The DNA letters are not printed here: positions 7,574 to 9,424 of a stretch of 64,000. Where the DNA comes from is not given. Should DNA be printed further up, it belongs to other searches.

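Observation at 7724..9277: Low-GC, Tat-exported, Cys-rich ORF inserted between nuoD and nuoE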

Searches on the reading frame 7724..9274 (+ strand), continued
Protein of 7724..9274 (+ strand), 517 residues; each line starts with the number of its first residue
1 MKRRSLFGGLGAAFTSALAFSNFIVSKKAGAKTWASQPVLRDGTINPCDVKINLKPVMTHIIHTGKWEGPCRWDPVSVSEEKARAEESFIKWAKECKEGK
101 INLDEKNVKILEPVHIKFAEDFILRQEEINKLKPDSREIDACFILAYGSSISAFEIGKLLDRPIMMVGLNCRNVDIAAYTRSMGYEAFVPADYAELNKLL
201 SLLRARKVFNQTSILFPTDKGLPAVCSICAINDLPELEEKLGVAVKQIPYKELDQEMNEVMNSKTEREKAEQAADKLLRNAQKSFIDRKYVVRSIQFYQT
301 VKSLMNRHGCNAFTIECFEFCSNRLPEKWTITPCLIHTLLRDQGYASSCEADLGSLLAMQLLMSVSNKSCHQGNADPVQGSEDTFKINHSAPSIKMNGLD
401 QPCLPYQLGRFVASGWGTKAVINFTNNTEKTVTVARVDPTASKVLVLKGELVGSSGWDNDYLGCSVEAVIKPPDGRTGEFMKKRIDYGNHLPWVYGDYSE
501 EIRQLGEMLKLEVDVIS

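Call 36: predict_structure(alignment_id=A1)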
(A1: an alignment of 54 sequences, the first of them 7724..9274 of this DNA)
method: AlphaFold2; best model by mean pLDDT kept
length: 517 residues; sequences in the alignment: 54
mean_pLDDT: 89.2   pTM: 0.87
mean pLDDT of the five models: 89.2, 88.9, 88.7, 88.6, 87.7
residues with pLDDT >= 90: 418; 70-90: 55; 50-70: 5; < 50: 39
segments of 3 or more residues with pLDDT < 50: 1-39
pLDDT, mean of each block of 10 residues (from residue 1): 33 31 28 36 81 97 85 86 96 93 93 95 93 92 92 93 96 96 97 97 98 96 81 94 97 98 97 97 97 98 97 94 94 95 95 97 97 93 89 93 95 94 93 97 98 92 89 94 94 98 97 96
secondary structure, 60 per line:
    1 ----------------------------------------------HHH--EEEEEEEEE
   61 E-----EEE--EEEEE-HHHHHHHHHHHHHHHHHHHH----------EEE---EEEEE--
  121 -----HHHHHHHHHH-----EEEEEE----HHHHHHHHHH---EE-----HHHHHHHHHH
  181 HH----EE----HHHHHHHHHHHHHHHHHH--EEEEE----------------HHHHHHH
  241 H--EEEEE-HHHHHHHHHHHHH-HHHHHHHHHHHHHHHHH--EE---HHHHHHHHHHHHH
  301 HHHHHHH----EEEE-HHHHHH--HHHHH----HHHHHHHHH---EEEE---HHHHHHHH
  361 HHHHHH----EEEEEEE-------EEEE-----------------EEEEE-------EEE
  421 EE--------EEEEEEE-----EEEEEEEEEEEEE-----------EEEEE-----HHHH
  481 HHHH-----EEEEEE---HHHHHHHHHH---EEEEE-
elements in order: E52-61 E67-69 E72-76 H78-97 E108-110 E114-118 H126-135 E141-146 H151-160 H171-182 H193-210 E213-217 H234-241 E244-248 H250-262 H264-280 H288-307 E312-315 H317-322 H325-329 H334-342 E346-349 H353-366 E371-377 E385-388 E406-410 E418-422 E431-437 E443-455 E467-471 H477-484 E490-495 H499-508 E512-516

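Call 38: fold_search(model_id=the predicted structure, library=pdb)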
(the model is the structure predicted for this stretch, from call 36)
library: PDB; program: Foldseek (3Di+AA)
matches with E <= 10: 781; with E <= 0.001: 41
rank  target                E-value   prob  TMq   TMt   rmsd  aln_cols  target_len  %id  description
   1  7cyy_B                7.4e-20  1.00  0.65  0.68   5.1       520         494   13  Crystal structure of Arabinose isomerase from hybrid AI8 with Adonitol (released 2021-09-08)
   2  4r1o_B                2.1e-19  1.00  0.67  0.69   4.8       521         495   14  Crystal Structure of Thermophilic Geobacillus kaustophilus L-Arabinose isomerase (released 2015-08-12)
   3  7chl_A                3.5e-19  1.00  0.65  0.67   5.4       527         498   12  Crystal structure of hybrid Arabinose isomerase AI-10 (released 2021-10-20)
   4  4r1o_A                4.5e-19  1.00  0.66  0.68   5.1       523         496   12  Crystal Structure of Thermophilic Geobacillus kaustophilus L-Arabinose isomerase (released 2015-08-12)
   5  7cyy_C                5.1e-19  1.00  0.65  0.68   5.2       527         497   12  Crystal structure of Arabinose isomerase from hybrid AI8 with Adonitol (released 2021-09-08)
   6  4f2d_A                5.7e-19  1.00  0.67  0.69   5.2       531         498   13  Crystal Structure of Escherichia coli L-arabinose Isomerase (ECAI) complexed with Ribitol (released 2012-05-30)
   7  4r1o_E                6.1e-19  1.00  0.64  0.67   5.4       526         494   13  Crystal Structure of Thermophilic Geobacillus kaustophilus L-Arabinose isomerase (released 2015-08-12)
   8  7chl_B                6.5e-19  1.00  0.65  0.67   5.3       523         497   12  Crystal structure of hybrid Arabinose isomerase AI-10 (released 2021-10-20)
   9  4r1q_D                6.5e-19  1.00  0.66  0.68   4.7       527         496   13  Crystal Structure of Thermophilic Geobacillus kaustophilus L-Arabinose isomerase in complex with L-arabitol (released 2015-08-12)
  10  4r1p_F                6.5e-19  1.00  0.65  0.68   5.2       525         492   12  Crystal Structure of Thermophilic Geobacillus kaustophilus L-Arabinose isomerase with Mn2+ (released 2015-08-12)
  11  7cyy_A                8.8e-19  1.00  0.63  0.65   5.2       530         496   12  Crystal structure of Arabinose isomerase from hybrid AI8 with Adonitol (released 2021-09-08)
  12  7cyy_D                1.3e-18  1.00  0.63  0.66   5.3       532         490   13  Crystal structure of Arabinose isomerase from hybrid AI8 with Adonitol (released 2021-09-08)
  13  4r1o_F                1.6e-18  1.00  0.67  0.69   4.9       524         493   12  Crystal Structure of Thermophilic Geobacillus kaustophilus L-Arabinose isomerase (released 2015-08-12)
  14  4r1p_B                1.7e-18  1.00  0.65  0.68   5.2       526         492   14  Crystal Structure of Thermophilic Geobacillus kaustophilus L-Arabinose isomerase with Mn2+ (released 2015-08-12)
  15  7cyy_E                1.8e-18  1.00  0.63  0.66   5.4       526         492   13  Crystal structure of Arabinose isomerase from hybrid AI8 with Adonitol (released 2021-09-08)
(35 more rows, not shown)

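Call 48: find_related_loci(query=A1, collection=metagenome_contigs, flank=8000)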
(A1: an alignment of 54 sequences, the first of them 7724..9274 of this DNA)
Query A1 (517 aa) in metagenome_contigs; peptide patterns used: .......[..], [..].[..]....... (x = any residue, [..] = any of these).
304 stretches matched a pattern; 235 encode a relative of the query (tblastn E <= 1e-3); the best 80 are kept; 80 distinct loci.
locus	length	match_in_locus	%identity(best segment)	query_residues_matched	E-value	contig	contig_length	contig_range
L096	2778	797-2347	84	1-517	0e+0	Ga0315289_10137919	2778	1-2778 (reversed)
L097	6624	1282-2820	68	1-516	0e+0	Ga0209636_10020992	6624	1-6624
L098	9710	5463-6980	63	9-517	0e+0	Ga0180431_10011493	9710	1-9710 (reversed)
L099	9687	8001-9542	61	1-516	0e+0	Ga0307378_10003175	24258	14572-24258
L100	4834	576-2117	61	1-517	0e+0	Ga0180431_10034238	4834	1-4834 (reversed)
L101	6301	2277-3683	65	45-516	0e+0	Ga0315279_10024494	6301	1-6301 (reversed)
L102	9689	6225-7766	61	1-517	0e+0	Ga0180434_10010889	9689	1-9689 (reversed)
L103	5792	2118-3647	58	1-517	0e+0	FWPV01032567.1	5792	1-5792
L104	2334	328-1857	58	1-517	0e+0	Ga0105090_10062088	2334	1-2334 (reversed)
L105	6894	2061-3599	58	1-516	0e+0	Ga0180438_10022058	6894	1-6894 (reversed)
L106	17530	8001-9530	56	1-517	0e+0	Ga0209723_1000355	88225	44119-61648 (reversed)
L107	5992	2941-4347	60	46-517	0e+0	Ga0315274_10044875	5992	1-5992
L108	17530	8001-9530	56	1-517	0e+0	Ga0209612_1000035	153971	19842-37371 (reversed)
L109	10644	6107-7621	57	1-516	0e+0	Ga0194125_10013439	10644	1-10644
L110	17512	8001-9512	57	10-517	0e+0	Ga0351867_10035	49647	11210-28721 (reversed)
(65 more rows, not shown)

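Call 58: search_protein_families(library=ncbifam, proteins=[L009:838-2109:+, P0017, P0065, P0102], max_evalue=0.01)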
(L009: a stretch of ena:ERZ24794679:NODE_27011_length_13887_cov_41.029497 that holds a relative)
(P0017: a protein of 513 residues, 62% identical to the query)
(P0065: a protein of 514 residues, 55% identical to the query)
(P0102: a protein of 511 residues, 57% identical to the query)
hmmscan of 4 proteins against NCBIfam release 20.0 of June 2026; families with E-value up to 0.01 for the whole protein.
L009:838-2109:+ (424 aa): 2 families
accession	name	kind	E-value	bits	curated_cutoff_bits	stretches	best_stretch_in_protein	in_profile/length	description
NF048012.1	SlpQosIsomSftI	equivalog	1.7e-15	56.7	700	1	124-420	142-440/443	sulfoquinovose isomerase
NF002795.0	PRK02929.1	equivalog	1.8e-05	23.7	622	1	163-304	200-350/499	L-arabinose isomerase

P0017 (513 aa): 2 families
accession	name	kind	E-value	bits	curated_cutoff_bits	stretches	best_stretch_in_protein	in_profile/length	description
NF048012.1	SlpQosIsomSftI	equivalog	2.8e-08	32.9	700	1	234-367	178-303/443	sulfoquinovose isomerase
NF011017.0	PRK14445.1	equivalog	0.0098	16.2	97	0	431-479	12-61/92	acylphosphatase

P0065 (514 aa): 1 family
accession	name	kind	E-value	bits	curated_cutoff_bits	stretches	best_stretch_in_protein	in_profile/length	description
NF048012.1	SlpQosIsomSftI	equivalog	2.8e-08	32.9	700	1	233-512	176-442/443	sulfoquinovose isomerase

P0102 (511 aa): 1 family
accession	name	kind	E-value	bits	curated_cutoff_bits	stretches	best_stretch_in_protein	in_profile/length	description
NF048012.1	SlpQosIsomSftI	equivalog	7.6e-09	34.8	700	1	232-363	178-300/443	sulfoquinovose isomerase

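Call 59: search_protein_families(library=pfam, proteins=[L009:838-2109:+], max_evalue=0.1)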
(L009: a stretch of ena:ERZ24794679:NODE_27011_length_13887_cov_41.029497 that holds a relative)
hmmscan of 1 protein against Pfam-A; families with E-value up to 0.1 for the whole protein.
L009:838-2109:+ (424 aa): 2 families
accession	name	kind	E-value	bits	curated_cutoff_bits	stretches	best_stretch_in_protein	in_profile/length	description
PF02952.23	Fucose_iso_C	-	0.0025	17.9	29.3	1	359-421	70-140/143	L-fucose isomerase, C-terminal domain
PF24856.1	AraA_central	-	0.0028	18.5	24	1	163-268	24-133/148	L-arabinose isomerase central domain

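Call 62: list_cluster_members(proteins=[P0002, P0003, P0004, P0005, P0006, P0007, P0008, P0009, P0010, P0012])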
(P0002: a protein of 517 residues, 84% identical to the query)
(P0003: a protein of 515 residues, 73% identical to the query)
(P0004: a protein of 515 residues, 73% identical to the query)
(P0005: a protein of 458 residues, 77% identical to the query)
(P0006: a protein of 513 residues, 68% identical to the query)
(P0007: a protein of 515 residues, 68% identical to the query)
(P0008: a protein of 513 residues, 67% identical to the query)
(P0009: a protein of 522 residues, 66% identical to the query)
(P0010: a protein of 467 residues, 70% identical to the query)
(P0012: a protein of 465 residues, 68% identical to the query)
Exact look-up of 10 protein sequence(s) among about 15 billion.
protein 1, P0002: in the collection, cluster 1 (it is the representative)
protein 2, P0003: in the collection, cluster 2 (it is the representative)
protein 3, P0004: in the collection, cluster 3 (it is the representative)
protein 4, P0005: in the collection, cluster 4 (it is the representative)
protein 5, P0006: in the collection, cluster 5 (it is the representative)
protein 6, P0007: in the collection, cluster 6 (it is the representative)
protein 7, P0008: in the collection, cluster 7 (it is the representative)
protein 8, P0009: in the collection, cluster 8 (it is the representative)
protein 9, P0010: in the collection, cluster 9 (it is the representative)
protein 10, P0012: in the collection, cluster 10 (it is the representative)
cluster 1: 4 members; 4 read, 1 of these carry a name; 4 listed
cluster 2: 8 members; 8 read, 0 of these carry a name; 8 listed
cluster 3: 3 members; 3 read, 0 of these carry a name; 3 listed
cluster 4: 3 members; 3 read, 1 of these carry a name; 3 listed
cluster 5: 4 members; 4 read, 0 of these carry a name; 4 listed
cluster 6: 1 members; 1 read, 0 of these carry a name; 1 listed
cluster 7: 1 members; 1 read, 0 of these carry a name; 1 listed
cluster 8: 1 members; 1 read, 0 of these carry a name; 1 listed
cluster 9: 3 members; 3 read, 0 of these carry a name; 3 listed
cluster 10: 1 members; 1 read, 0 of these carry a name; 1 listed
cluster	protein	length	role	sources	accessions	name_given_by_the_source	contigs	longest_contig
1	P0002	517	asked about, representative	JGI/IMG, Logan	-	-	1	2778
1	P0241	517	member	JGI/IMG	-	hypothetical protein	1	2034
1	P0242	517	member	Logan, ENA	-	-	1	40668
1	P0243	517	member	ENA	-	-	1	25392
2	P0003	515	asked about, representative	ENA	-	-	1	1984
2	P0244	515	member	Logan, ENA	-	-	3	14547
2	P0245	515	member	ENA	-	-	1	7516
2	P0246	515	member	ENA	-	-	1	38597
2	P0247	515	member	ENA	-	-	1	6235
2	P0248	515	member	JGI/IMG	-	-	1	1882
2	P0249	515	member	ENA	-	-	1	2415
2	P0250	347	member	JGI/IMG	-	-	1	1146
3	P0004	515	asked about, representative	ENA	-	-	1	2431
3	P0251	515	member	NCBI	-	-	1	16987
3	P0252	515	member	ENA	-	-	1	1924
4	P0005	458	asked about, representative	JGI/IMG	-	-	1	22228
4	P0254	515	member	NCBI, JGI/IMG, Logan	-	-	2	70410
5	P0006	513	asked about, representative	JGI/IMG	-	-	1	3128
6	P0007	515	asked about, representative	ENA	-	-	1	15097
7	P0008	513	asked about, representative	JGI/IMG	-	-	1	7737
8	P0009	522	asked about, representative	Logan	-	-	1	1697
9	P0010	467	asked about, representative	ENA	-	-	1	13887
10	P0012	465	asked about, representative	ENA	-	-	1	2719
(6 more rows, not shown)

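Call 64: find_encoding_contigs(protein=P0242, flank=10000, max_places=2)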
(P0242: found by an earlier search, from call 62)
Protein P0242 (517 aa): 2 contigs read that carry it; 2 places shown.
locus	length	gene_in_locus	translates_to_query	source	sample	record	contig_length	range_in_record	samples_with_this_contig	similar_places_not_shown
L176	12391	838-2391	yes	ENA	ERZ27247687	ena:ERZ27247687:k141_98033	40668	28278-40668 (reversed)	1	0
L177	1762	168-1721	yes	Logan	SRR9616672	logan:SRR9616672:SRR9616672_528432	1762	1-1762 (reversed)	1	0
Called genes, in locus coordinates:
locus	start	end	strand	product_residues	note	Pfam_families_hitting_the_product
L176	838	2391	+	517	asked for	-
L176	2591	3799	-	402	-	PF00294:PfkB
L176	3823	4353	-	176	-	PF07385:Lyx_isomer (faint)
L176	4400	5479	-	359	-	PF01208:URO-D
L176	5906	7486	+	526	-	PF00474:SSF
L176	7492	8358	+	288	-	PF01116:F_bP_aldolase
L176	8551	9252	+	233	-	PF06439:3keto-disac_hyd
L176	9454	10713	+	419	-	PF01208:URO-D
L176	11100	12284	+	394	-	PF13088:BNR_2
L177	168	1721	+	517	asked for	-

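Call 67: search_protein_representatives(alignment_id=A1)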
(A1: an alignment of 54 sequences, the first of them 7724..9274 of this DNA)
Query: 54 sequences, 512 profile positions. Proteins with E-value up to 0.001 (for the whole library): 1362; up to 1e-10: 542; up to 1e-30: 138. The best 150 are listed.
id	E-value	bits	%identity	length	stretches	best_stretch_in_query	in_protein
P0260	4.1e-192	655.7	-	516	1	1-512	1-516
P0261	6.2e-163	559.4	-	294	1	219-512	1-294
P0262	7.3e-156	536.1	-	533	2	75-508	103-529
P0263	1.8e-145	501.8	-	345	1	1-354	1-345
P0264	2.3e-145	501.4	-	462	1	47-511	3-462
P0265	5.0e-141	487.1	-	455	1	56-512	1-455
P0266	4.8e-139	480.6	-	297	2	107-381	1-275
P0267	4.1e-129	447.8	-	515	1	1-509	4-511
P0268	2.0e-128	445.6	-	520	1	1-510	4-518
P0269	3.4e-128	444.8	-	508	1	1-510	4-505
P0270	5.7e-122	424.2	-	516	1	1-509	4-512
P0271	2.3e-121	422.2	-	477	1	41-508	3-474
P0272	8.6e-120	417.1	-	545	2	33-382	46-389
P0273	2.7e-119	415.4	-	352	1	169-508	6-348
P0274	4.2e-116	404.9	-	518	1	1-509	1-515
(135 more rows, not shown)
